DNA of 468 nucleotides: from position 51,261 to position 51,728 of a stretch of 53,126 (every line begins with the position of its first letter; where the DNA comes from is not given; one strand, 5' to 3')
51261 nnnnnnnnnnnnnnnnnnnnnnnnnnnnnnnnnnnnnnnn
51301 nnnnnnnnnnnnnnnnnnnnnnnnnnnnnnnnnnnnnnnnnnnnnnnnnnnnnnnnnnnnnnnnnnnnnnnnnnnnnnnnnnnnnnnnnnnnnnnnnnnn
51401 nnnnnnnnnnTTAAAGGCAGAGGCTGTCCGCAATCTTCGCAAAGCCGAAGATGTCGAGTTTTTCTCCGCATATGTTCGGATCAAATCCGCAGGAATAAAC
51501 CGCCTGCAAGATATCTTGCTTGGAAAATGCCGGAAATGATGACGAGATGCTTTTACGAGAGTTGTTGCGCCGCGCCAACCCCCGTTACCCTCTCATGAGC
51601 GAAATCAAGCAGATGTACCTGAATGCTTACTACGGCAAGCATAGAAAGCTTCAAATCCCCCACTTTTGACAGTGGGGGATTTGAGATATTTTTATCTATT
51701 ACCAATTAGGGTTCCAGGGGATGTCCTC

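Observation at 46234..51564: AT-richer 5.3-kb island between adhE-tail copies C and D carrying a paired cytoplasmic/secreted ARH system, with no mobility gene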

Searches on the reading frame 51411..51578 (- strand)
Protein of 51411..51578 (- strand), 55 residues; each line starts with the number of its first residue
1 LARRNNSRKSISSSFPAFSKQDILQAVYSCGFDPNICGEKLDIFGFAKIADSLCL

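Call 8: search_protein_families(library=pfam, proteins=[window:51411-51578:-], max_evalue=0.01)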
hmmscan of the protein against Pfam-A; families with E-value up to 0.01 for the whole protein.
window:51411-51578:- (55 aa): 0 families

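Call 90: search_protein_representatives(protein=window:51414-51578:-)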
Query: 55 residues. Proteins with E-value up to 0.001 (for the whole library): 8; up to 1e-10: 1; up to 1e-30: 0. The best 8 are listed.
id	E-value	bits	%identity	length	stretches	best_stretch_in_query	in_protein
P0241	2.5e-21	89.9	-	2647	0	-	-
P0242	8.1e-06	41.6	47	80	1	3-53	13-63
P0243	2.4e-05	40.1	41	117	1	5-53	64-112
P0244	1.2e-04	38.0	-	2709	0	-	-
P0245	4.5e-04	36.2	40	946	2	18-40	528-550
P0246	7.4e-04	35.5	38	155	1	3-54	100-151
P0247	7.4e-04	35.5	41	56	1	3-53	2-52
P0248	8.9e-04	35.2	43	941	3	6-31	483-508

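Call 92: search_protein_families(library=pfam, proteins=[window:51414-51578:-, P0246, P0243, P0242, P0247], max_evalue=10)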
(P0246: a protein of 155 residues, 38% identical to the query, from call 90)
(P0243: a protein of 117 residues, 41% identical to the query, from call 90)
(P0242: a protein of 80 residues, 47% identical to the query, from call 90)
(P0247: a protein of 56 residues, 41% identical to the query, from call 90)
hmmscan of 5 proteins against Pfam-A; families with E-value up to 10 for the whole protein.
window:51414-51578:- (55 aa): 1 family
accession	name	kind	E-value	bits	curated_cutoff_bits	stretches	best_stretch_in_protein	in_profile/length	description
PF09052.15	SipA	-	0.27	11.3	25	1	7-53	10-53/214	SipA N-terminal domain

P0246 (155 aa): 3 families
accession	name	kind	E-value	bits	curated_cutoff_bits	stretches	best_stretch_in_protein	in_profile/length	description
PF00398.26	RrnaAD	-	7.1e-11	42.1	24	1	35-148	150-259/263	Ribosomal RNA adenine dimethylase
PF07425.16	Pardaxin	-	0.11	12.6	25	1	102-119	16-33/33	Pardaxin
PF08587.17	UBA_2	-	0.3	11.6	23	1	104-127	5-27/45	Ubiquitin associated domain (UBA)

P0243 (117 aa): 2 families
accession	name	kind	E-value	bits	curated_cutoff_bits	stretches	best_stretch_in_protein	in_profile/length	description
PF01467.32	CTP_transf_like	-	2e-08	34.9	21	1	23-60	1-37/133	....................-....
PF01747.23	ATP-sulfurylase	-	0.31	10.8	24.3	1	28-60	28-56/212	ATP-sulfurylase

P0242 (80 aa): 2 families
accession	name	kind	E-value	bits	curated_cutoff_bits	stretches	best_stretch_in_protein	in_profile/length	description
PF23282.1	WHD_ROQ1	-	0.00057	20.4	24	1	14-51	7-44/76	Disease resistance protein Roq1-like, winged-helix domain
PF24752.1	DUF7697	-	0.31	11.4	27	1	36-52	17-33/52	Family of unknown function (DUF7697)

P0247 (56 aa): 1 family
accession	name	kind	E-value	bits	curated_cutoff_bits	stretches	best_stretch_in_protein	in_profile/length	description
PF23282.1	WHD_ROQ1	-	0.097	13.3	24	1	21-39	25-43/76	Disease resistance protein Roq1-like, winged-helix domain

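Call 98: find_encoding_contigs(protein=P0247, flank=6000, max_places=4)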
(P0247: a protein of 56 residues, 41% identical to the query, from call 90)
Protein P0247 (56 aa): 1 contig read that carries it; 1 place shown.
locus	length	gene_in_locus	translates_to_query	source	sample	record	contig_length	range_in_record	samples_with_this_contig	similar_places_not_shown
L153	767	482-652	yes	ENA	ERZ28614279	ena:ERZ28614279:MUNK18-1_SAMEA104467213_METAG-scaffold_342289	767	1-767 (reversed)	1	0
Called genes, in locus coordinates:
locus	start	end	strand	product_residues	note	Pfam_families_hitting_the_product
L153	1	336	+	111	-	?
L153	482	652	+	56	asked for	-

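Call 99: find_encoding_contigs(protein=P0242, flank=6000, max_places=4)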
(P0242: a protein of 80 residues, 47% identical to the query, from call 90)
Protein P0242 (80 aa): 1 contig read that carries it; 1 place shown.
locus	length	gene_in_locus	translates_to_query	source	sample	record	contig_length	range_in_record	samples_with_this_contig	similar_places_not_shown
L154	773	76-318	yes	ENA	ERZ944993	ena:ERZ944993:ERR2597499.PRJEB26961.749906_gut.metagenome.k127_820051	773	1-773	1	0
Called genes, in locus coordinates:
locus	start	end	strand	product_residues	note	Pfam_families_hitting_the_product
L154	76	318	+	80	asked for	-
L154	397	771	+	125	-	?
